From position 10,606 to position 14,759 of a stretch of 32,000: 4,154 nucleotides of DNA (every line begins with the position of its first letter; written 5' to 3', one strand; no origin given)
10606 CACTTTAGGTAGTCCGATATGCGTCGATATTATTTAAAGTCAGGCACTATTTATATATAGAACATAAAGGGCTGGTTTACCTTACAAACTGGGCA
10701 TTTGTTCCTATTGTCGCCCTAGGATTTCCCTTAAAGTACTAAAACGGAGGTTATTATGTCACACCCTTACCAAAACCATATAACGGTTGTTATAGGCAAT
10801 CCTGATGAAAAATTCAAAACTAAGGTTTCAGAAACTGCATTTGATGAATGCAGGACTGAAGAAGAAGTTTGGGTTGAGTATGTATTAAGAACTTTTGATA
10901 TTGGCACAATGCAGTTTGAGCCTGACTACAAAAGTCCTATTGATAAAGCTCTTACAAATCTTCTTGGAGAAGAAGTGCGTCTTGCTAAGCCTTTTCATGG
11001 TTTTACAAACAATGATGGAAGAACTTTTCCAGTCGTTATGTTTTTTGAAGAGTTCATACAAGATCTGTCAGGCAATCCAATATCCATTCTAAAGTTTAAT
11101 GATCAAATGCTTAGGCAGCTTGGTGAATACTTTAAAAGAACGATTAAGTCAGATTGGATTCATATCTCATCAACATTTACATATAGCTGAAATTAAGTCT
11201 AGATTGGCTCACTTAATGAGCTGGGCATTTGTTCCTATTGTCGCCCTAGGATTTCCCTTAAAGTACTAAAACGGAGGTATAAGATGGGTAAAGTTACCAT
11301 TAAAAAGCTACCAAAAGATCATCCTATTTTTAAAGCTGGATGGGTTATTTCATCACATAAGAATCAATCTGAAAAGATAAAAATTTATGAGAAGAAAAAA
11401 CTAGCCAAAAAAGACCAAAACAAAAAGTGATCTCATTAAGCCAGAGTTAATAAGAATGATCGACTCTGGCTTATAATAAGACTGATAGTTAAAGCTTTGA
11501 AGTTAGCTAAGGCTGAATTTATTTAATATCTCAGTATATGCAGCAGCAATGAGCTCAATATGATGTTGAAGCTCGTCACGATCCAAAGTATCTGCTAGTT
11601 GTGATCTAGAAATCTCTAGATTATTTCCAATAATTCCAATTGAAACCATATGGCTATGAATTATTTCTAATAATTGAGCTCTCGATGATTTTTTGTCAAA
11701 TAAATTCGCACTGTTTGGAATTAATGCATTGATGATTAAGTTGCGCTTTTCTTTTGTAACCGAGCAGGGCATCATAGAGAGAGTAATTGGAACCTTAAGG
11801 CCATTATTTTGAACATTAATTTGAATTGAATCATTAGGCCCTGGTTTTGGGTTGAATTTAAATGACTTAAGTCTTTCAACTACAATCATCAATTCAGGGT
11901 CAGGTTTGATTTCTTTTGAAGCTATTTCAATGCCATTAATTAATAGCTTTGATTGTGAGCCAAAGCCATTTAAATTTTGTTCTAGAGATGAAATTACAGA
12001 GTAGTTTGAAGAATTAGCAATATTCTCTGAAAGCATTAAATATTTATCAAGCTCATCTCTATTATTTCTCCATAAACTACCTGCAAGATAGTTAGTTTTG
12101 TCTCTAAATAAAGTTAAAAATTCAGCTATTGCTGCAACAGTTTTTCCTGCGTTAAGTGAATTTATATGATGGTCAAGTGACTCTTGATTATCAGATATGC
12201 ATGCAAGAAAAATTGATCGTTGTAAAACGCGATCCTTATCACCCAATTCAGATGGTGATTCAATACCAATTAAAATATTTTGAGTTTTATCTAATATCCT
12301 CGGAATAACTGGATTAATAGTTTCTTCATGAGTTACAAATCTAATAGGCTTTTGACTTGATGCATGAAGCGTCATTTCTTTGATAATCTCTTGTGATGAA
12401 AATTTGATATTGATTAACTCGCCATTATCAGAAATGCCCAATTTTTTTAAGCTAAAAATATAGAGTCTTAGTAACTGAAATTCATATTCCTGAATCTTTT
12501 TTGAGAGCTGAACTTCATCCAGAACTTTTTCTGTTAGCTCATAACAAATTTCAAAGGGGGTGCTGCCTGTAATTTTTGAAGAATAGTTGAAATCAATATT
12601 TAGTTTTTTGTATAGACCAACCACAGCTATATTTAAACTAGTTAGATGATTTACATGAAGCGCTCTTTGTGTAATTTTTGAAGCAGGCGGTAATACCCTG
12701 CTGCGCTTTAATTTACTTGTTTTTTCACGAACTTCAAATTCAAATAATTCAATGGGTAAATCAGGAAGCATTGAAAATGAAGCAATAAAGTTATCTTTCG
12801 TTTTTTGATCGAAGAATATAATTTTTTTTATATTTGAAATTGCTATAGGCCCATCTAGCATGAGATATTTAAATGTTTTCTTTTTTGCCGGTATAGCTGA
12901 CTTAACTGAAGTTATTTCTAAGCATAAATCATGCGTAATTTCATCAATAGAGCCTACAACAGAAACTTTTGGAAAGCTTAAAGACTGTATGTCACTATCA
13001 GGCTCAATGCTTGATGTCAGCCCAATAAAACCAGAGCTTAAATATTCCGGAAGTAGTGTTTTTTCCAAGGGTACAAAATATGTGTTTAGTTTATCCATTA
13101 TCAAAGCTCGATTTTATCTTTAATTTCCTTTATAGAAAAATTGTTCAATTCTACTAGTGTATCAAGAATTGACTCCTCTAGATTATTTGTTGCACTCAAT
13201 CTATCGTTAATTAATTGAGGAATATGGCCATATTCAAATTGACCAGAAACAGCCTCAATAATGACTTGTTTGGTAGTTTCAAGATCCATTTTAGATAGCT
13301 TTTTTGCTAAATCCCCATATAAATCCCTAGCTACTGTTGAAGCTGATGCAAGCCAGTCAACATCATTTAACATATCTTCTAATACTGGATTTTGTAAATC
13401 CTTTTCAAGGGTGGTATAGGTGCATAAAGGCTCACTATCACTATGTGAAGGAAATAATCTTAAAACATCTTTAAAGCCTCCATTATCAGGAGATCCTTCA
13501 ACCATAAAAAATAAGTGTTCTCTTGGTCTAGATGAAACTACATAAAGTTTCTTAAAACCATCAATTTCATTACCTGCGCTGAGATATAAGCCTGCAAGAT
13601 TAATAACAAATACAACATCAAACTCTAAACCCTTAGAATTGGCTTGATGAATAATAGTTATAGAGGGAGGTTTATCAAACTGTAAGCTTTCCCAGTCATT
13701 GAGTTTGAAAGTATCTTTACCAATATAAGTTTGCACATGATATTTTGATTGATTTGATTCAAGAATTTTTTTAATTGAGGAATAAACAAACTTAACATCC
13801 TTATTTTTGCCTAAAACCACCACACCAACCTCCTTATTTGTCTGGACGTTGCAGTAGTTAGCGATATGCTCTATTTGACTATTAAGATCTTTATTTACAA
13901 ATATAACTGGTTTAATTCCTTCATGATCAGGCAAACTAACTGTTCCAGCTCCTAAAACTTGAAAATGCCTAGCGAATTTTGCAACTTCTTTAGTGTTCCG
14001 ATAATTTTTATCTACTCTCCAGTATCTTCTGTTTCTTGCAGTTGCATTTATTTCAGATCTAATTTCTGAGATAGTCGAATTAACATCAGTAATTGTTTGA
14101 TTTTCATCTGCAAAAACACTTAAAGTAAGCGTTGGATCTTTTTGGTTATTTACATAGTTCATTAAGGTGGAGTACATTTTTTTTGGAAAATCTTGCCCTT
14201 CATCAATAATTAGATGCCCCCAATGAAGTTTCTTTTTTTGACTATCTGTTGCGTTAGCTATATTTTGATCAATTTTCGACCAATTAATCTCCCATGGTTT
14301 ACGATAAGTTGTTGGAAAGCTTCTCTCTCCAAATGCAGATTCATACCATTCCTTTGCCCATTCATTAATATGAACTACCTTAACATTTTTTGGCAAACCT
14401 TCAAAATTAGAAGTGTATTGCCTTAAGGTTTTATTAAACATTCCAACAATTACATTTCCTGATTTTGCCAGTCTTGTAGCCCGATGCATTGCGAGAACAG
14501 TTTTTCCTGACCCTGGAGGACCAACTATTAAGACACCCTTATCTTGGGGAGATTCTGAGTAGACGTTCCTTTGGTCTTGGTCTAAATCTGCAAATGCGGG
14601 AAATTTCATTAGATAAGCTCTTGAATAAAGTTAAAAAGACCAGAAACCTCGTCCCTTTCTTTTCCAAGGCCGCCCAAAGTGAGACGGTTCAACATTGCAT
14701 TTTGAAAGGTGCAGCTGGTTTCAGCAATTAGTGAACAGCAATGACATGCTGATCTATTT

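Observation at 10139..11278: Three unrelated small ORFs each preceded by a 100% identical 58-nt leader and a hairpin with compensatory base changes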

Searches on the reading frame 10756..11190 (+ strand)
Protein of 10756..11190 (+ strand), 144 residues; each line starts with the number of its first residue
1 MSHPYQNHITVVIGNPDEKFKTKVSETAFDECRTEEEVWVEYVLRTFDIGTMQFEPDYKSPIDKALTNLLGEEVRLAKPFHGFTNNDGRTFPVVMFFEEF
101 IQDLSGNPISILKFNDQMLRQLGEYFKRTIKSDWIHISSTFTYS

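Call 9: search_protein_families(library=pfam, proteins=[window:10756-11190:+], max_evalue=0.01)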
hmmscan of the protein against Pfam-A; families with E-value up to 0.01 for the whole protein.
window:10756-11190:+ (144 aa): 0 families

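Call 52: search_protein_families(library=ncbifam, proteins=[window:10756-11190:+], max_evalue=0.1)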
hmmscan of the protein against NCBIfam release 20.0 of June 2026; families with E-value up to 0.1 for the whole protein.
window:10756-11190:+ (144 aa): 0 families

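Call 53: search_protein_families(library=phrogs, proteins=[window:10756-11190:+], max_evalue=0.1)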
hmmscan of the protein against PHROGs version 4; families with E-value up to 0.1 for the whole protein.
window:10756-11190:+ (144 aa): 0 families

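Call 54: search_protein_families(library=padloc, proteins=[window:10756-11190:+], max_evalue=0.001)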
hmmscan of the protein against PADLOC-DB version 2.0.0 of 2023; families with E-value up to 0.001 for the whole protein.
window:10756-11190:+ (144 aa): 0 families

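Call 63: find_homologous_proteins(query=window:10756-11187:+, max_evalue=0.001)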
Query window:10756-11187:+ (144 aa): 10 proteins with E <= 0.001 among 12 candidates.
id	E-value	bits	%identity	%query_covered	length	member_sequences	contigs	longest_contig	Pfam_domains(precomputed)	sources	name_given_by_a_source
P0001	1.3e-88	312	94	100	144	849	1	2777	-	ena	-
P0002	2.7e-80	286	83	100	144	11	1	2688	-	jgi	jgi:hypothetical protein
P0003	2.1e-79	283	82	100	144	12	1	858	-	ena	-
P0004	2.2e-79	283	82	100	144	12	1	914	-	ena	-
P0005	3.0e-78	279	81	100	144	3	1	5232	-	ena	-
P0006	7.7e-78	278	81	100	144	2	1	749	-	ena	-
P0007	1.9e-77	276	81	100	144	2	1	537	-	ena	-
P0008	2.7e-65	237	68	99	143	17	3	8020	-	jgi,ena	jgi:hypothetical protein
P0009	1.3e-61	225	68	99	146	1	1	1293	-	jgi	-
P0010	1.7e-57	212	63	100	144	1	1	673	-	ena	-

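Call 69: predict_structure(alignment_id=A2)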
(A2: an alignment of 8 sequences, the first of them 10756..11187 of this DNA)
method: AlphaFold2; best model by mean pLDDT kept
length: 144 residues; sequences in the alignment: 8
mean_pLDDT: 82.5   pTM: 0.76
mean pLDDT of the five models: 82.5, 77.3, 47.5, 44.9, 43.7
residues with pLDDT >= 90: 42; 70-90: 82; 50-70: 11; < 50: 9
segments of 3 or more residues with pLDDT < 50: 1-4, 52-56
pLDDT, mean of each block of 10 residues (from residue 1): 67 93 96 94 79 54 82 78 85 88 83 87 88 90 65
secondary structure, 60 per line:
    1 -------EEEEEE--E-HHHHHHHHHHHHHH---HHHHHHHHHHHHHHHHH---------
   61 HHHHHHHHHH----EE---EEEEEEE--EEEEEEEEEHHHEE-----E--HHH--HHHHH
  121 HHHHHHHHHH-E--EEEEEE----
elements in order: E8-13 H18-31 H35-51 H61-70 E80-86 E89-97 H116-130 E135-140

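Call 73: search_protein_representatives(alignment_id=A2)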
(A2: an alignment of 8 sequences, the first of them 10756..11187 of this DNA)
Query: 8 sequences, 144 profile positions. Proteins with E-value up to 0.001 (for the whole library): 35; up to 1e-10: 16; up to 1e-30: 1. The best 35 are listed.
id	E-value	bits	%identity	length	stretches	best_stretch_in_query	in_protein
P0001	1.3e-85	300.8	-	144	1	1-144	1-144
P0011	8.6e-28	113.3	-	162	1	1-143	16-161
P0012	7.3e-27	110.3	-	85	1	65-142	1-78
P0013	3.4e-26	108.1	-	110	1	1-85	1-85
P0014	1.4e-24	102.9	-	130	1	1-94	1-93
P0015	2.1e-24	102.4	-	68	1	52-113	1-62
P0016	2.8e-23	98.7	-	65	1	1-52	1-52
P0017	6.9e-23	97.4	-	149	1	5-143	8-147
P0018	1.4e-22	96.4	-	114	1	1-77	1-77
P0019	1.5e-19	86.6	-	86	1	80-142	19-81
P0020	1.3e-17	80.4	-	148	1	1-142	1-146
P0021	2.4e-17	79.5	-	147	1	4-142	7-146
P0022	2.7e-16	76.0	-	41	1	104-144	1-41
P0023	3.2e-15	72.6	-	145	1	7-139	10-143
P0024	1.8e-11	60.5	-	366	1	6-135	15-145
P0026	6.1e-10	55.5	-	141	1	8-137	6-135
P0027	5.3e-09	52.4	-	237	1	8-136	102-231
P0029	2.0e-07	47.3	-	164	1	14-136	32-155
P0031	2.2e-06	43.9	-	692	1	21-135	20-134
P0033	5.4e-06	42.7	-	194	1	8-136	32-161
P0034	9.7e-06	41.8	-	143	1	7-136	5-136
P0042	2.9e-04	37.0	-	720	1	19-133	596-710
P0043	3.2e-04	36.9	-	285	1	17-137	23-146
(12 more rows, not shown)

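Call 74: search_protein_families(library=pfam, proteins=[P0024, P0027, P0031, P0042, P0043, P0033, P0029, P0026, P0034], max_evalue=0.01)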
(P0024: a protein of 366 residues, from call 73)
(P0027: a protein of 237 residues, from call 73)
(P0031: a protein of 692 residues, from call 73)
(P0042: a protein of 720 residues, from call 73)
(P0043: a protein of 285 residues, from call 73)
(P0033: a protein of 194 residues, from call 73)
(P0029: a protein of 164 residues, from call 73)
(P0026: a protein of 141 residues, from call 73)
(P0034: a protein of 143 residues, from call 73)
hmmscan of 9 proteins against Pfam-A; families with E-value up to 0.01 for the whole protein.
P0024 (366 aa): 0 families

P0027 (237 aa): 0 families

P0031 (692 aa): 0 families

P0042 (720 aa): 0 families

P0043 (285 aa): 0 families

P0033 (194 aa): 0 families

P0029 (164 aa): 0 families

P0026 (141 aa): 0 families

P0034 (143 aa): 0 families

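Call 75: fold_search(model_id=the predicted structure, library=pdb)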
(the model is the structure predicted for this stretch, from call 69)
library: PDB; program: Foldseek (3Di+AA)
matches with E <= 10: 783; with E <= 0.001: 0
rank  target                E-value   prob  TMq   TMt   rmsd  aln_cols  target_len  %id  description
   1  9gad_A                2.8e-03  0.99  0.39  0.44   6.5       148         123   10  Structure and catalytic mechanism of SAM-AMP lyase in Clostridium botulinum CorA-associated type III CRISPR system (released 2025-07-02)
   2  9gab_A                4.3e-03  0.98  0.40  0.44   6.5       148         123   10  Structure and catalytic mechanism of SAM-AMP lyase in Clostridium botulinum CorA-associated type III CRISPR system (released 2025-07-02)
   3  9gad_D                5.8e-03  0.99  0.41  0.44   6.0       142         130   10  Structure and catalytic mechanism of SAM-AMP lyase in Clostridium botulinum CorA-associated type III CRISPR system (released 2025-07-02)
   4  2mq8_MODEL_1_A        6.9e-03  0.89  0.28  0.33   6.7       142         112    9  Solution NMR Structure of De novo designed protein LFR1 1 with ferredoxin fold, Northeast Structural Genomics  (released 2014-08-20)
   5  9gad_F                7.8e-03  0.98  0.41  0.45   5.9       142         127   12  Structure and catalytic mechanism of SAM-AMP lyase in Clostridium botulinum CorA-associated type III CRISPR system (released 2025-07-02)
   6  4rjv_B                1.8e-02  0.69  0.26  0.36   6.9       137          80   12  Crystal Structure of a De Novo Designed Ferredoxin Fold, Northeast Structural Genomics Consortium (NESG) Target OR461 (released 2014-10-22)
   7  6wi5_A                2.6e-02  0.80  0.29  0.40   7.4       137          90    9  De novo designed protein Foldit4 (released 2020-04-22)
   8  2lqj_MODEL_1_A        2.6e-02  0.72  0.29  0.38   6.7       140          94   11  Solution structure of the C-terminal domain of the MgtC protein from Mycobacterium tuberculosis (released 2012-03-21)
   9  2op5_C                2.6e-02  0.69  0.31  0.37   7.5       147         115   10  CRYSTAL STRUCTURE OF A DIMERIC FERREDOXIN-LIKE PROTEIN (JCVI_PEP_1096672785533) FROM UNCULTURED MARINE ORGANISM AT 2.2 (released 2007-02-06)
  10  6gdv_C                3.8e-02  0.38  0.23  0.28   9.9       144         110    8  Structure of CutA from Synechococcus elongatus PCC7942 complexed with Bis-Tris molecule (released 2019-05-08)
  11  8tri_C                5.1e-02  0.54  0.31  0.14   7.6       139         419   11  Crystal Structure of Mouse Cadherin-23 EC25-MAD28 F2894A (released 2024-08-28)
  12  4djb_A                5.4e-02  0.69  0.35  0.41   7.0       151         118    8  A Structural Basis for the Assembly and Functions of a Viral Polymer that Inactivates Multiple Tumor Suppressors (released 2012-10-31)
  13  2zfh_C                5.8e-02  0.33  0.24  0.30  10.2       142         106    8  Crystal structure of putative CutA1 from Homo sapiens at 2.05A resolution (released 2008-01-22)
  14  6gdw_A                6.2e-02  0.30  0.24  0.29   9.9       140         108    8  Structure of CutA from Synechococcus elongatus PCC7942 complexed with 2 molecules of Bis-Tris (released 2019-05-08)
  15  3bb5_E                6.9e-02  0.51  0.31  0.39   7.3       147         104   10  CRYSTAL STRUCTURE OF A DIMERIC FERREDOXIN-LIKE PROTEIN OF UNKNOWN FUNCTION (JANN_3925) FROM JANNASCHIA SP. CCS1 AT 2.3 (released 2007-11-20)
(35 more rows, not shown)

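Call 78: fold_search(model_id=the predicted structure, library=viral)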
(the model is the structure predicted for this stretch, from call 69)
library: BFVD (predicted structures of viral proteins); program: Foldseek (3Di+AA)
matches with E <= 10: 951; with E <= 0.001: 0
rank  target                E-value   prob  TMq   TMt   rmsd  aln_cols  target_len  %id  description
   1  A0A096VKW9            2.3e-03  0.99  0.35  0.49   7.6       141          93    8  Uncharacterized protein [Synechococcus phage S-CBP2]
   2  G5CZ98                2.5e-03  0.98  0.36  0.39   7.8       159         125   14  E4 ORF D [Equine adenovirus A serotype 1]
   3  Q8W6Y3                5.1e-03  0.92  0.31  0.40   8.2       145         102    9  Uncharacterized protein [Synechococcus phage P60]
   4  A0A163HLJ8            7.3e-03  0.97  0.41  0.42   6.5       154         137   10  E4 ORF1 [Bat mastadenovirus WIV11]
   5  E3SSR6                1.2e-02  0.96  0.34  0.45   6.0       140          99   11  Uncharacterized protein [Prochlorococcus phage P-HM2]
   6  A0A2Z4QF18            1.2e-02  0.96  0.40  0.41   6.3       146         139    9  Uncharacterized protein [Erwinia phage vB_EamM_Alexandra]
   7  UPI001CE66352         1.3e-02  0.91  0.37  0.38   6.7       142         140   11  (no name look-up for this kind of identifier)
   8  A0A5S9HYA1            1.3e-02  0.28  0.21  0.21  11.6       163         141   10  Uncharacterized protein [Tenacibaculum phage PTm5]
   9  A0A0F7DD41            1.4e-02  0.96  0.36  0.47  10.0       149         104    6  Uncharacterized protein [Delftia phage IME-DE1]
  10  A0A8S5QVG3            2.2e-02  0.90  0.32  0.44   6.7       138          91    9  Uncharacterized protein [Siphoviridae sp. ctQNW6]
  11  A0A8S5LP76            2.3e-02  0.90  0.38  0.28   7.2       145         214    7  Uncharacterized protein [Siphoviridae sp. ctl0E3]
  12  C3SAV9                2.5e-02  0.69  0.34  0.37   6.7       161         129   10  E4 ORFA [Murine adenovirus 3]
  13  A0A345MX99            2.6e-02  0.84  0.36  0.23   6.4       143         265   11  (no name in the UniProt tables at hand)
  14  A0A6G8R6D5            2.6e-02  0.72  0.30  0.42  12.6       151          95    9  Uncharacterized protein [Synechococcus phage S-H34]
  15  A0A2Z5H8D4            2.8e-02  0.80  0.32  0.37   8.8       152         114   10  (no name in the UniProt tables at hand)
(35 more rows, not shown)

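Call 80: search_solved_structures(query=A2, max_evalue=10)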
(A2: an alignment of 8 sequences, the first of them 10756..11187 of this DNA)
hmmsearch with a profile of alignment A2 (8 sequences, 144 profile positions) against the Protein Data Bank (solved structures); distinct sequences matched with E-value up to 10: 2.
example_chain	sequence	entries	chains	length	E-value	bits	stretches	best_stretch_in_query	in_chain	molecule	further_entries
9mrb_A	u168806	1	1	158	1.3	12.2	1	65-126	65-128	dad_t1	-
4nez_A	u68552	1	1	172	1.8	11.7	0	10-84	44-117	Engineered protein OR276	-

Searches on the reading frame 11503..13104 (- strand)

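Call 9: search_protein_families(library=pfam, proteins=[window:11503-13104:-], max_evalue=0.01)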
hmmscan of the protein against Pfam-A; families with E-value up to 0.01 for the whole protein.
window:11503-13104:- (533 aa): 1 family
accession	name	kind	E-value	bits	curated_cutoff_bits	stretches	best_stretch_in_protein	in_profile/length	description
PF22546.2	2CompART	-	6.1e-06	26.9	27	1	8-109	1-104/120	2-Component system ADP-ribosyltransferase domain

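Call 54: search_protein_families(library=padloc, proteins=[window:11503-13104:-], max_evalue=0.001)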
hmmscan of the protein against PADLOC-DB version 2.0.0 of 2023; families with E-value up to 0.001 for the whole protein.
window:11503-13104:- (533 aa): 1 family
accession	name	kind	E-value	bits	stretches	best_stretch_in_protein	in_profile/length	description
PDLC01771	Cas4b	-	0.00051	18.3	0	190-256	63-126/162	-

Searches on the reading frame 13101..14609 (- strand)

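Call 9: search_protein_families(library=pfam, proteins=[window:13101-14609:-], max_evalue=0.01)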
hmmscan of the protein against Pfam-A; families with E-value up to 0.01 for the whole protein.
window:13101-14609:- (502 aa): 16 families
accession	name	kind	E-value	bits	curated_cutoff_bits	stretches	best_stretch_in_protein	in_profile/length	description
PF04851.21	ResIII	-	1.2e-07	32.2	22.5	1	21-156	21-153/164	Type III restriction enzyme, res subunit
PF13245.12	AAA_19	-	2.7e-07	31.3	25.1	1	18-174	6-131/134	AAA domain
PF20720.3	nSTAND3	-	5.7e-05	23.3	27.2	1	22-64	16-56/155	Novel STAND NTPase 3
PF13361.12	UvrD_C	-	6.6e-05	22.9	25.6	1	244-368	218-345/350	UvrD-like helicase C-terminal domain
PF13401.12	AAA_22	-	8.7e-05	23.3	27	1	26-163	8-120/130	AAA domain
PF09848.15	SLFN-g3_helicase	-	0.00036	20.3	24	1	26-214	4-172/354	Schlafen group 3, DNA/RNA helicase domain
PF25199.1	nSTAND_NTPase5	-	0.00038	20.8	34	1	18-69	36-87/145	Novel STAND NTPase 5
PF13191.12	AAA_16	-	0.00047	21.1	32.6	1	21-60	24-62/167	AAA ATPase domain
PF00580.27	UvrD-helicase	-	0.00064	19.9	23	0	11-52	3-42/271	UvrD/REP helicase N-terminal domain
PF06414.18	Zeta_toxin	-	0.0015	18.4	22.3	1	12-81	7-76/199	Zeta toxin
PF07728.20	AAA_5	-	0.0016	18.9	22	1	25-52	1-27/139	AAA domain (dynein-related subfamily)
PF24883.2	NPHP3_N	-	0.0019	18.9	24.8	1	19-71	17-70/164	Nephrocystin 3, N-terminal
PF13086.12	AAA_11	-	0.0039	17.4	27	0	9-48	2-42/257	AAA domain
PF13017.12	Maelstrom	-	0.004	17.3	22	0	228-301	52-127/215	piRNA pathway germ-plasm component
PF13481.12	AAA_25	-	0.0063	16.6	27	0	23-56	33-65/195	AAA domain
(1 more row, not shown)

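Call 54: search_protein_families(library=padloc, proteins=[window:13101-14609:-], max_evalue=0.001)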
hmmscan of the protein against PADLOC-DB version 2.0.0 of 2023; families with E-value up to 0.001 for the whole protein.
window:13101-14609:- (502 aa): 13 families
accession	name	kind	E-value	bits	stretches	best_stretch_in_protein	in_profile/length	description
PDLC01087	C3a187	-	1.1e-21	75.3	1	8-367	196-540/559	NERD+UvrD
PDLC00127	GajB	-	1.2e-15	55.1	2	132-255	204-329/594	UrvD helicase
PDLC03813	RTasNERD-Hel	-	3.5e-13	47.5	1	13-367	214-508/519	DRT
PDLC00132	GajB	-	4.8e-11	40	1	129-294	214-382/625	UrvD helicase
PDLC03802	RTasHel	-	2.5e-10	37.9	1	288-371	577-652/675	DRT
PDLC02350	AbiO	-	2.7e-09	34.3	1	114-259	242-372/468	AbiO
PDLC02372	Nhi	-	1.5e-08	31.8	0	114-221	248-344/470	-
PDLC00117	GajB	-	1.5e-07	28.4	0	130-254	219-340/604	UrvD helicase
PDLC04140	mad8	-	1e-06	26.5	1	11-142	15-204/314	mads_8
PDLC00123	GajB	-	6.3e-06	23.1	0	291-339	419-464/540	UrvD helicase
PDLC00103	GajB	-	5.2e-05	20.3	0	290-370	492-576/612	UrvD helicase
PDLC00114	GajB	-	5.2e-05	20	0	317-339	550-570/635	UrvD helicase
PDLC00104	GajB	-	0.00017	18.5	0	22-49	14-41/574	UrvD helicase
